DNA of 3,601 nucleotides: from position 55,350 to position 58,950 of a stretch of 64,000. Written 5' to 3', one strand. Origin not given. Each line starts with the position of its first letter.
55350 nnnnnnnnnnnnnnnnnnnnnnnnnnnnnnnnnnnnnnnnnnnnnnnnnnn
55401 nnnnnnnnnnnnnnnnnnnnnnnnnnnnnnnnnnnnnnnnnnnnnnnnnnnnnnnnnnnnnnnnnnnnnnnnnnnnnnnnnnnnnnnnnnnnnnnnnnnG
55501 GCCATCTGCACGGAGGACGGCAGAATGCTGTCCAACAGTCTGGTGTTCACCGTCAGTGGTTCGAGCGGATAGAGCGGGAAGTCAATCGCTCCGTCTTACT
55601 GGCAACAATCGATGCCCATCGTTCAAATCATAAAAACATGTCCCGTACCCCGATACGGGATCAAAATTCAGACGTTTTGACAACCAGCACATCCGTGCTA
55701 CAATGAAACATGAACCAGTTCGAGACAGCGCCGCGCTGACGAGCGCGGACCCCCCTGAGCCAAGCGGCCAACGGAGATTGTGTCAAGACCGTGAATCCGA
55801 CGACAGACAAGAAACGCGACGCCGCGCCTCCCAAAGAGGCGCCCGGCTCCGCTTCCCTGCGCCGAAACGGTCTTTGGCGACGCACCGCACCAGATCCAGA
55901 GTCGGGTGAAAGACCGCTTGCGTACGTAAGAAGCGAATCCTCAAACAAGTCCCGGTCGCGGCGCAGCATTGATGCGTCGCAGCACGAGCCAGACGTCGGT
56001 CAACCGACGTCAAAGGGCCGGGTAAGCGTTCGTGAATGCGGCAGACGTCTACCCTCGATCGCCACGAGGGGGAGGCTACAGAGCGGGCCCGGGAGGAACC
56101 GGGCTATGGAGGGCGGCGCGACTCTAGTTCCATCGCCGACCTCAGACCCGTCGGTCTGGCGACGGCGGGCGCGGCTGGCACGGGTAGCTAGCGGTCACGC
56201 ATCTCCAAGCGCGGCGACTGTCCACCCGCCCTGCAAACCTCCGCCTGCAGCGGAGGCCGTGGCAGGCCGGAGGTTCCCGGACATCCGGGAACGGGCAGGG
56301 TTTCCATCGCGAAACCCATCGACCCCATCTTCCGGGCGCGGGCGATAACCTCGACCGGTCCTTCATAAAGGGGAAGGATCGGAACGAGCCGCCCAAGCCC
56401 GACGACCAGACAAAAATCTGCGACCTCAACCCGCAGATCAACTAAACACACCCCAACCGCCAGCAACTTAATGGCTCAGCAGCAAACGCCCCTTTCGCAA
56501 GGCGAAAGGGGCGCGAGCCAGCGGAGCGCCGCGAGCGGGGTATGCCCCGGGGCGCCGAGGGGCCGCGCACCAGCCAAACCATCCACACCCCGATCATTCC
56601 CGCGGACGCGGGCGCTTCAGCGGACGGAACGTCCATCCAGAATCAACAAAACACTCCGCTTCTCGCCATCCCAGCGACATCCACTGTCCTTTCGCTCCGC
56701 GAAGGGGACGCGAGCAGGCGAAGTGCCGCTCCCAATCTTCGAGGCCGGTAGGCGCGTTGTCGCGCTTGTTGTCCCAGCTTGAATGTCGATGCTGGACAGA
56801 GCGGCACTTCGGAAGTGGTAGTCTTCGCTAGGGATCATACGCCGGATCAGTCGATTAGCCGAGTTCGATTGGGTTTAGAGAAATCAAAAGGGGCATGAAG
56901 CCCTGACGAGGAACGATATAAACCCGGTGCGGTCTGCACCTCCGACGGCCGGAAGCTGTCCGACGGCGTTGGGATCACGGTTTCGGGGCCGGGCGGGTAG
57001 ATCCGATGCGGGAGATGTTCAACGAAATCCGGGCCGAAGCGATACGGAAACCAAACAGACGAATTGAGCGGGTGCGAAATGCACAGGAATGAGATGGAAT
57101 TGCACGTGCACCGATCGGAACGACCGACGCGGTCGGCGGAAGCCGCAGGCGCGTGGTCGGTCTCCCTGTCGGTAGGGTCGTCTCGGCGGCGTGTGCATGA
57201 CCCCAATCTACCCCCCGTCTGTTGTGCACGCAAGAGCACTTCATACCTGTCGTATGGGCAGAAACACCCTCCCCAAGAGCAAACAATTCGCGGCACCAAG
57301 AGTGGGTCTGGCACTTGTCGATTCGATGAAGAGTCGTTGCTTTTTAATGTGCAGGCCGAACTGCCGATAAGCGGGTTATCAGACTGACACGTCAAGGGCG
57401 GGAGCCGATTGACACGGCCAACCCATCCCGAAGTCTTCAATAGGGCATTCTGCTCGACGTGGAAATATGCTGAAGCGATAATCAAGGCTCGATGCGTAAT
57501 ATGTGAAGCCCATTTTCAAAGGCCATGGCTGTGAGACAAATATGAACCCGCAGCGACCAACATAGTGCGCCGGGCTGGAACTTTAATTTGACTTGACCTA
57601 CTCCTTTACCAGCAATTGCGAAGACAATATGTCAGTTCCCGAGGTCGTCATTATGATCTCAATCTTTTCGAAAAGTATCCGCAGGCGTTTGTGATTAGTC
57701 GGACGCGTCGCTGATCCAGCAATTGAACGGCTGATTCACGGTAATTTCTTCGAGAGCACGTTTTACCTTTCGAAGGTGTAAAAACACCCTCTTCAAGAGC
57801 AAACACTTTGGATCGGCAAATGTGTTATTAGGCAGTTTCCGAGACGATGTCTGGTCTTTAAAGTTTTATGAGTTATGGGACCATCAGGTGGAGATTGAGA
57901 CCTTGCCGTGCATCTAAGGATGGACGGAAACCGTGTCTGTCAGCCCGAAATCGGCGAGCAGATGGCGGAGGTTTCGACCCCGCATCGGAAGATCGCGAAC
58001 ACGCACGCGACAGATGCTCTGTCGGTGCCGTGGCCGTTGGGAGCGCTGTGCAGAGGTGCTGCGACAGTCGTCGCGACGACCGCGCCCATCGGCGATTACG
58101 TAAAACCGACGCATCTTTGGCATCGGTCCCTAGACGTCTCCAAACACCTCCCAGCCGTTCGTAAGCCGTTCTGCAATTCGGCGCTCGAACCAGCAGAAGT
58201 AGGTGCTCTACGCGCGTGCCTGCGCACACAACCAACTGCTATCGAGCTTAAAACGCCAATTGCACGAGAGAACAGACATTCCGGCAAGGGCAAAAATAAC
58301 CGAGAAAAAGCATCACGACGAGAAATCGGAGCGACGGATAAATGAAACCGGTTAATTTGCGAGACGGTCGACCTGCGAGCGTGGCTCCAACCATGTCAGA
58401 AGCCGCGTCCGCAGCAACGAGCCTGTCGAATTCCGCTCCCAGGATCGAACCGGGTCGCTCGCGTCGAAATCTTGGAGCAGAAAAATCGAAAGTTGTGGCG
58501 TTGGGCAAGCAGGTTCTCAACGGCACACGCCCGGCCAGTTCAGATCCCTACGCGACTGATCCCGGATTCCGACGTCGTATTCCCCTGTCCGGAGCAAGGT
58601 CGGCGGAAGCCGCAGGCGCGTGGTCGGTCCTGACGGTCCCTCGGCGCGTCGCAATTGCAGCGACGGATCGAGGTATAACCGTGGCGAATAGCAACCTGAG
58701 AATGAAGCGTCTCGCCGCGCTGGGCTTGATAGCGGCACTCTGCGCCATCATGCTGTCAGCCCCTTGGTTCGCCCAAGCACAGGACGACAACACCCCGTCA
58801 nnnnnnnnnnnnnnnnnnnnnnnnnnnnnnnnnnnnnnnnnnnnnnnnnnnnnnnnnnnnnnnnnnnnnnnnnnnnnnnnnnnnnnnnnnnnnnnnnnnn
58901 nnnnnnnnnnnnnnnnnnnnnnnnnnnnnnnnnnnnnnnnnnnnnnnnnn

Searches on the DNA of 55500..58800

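Call 21: search_rna_families(source=window, start=55500, end=58800, threshold=evalue, max_evalue=1)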
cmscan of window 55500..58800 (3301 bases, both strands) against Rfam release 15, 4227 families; matches with E-value up to 1: 0.
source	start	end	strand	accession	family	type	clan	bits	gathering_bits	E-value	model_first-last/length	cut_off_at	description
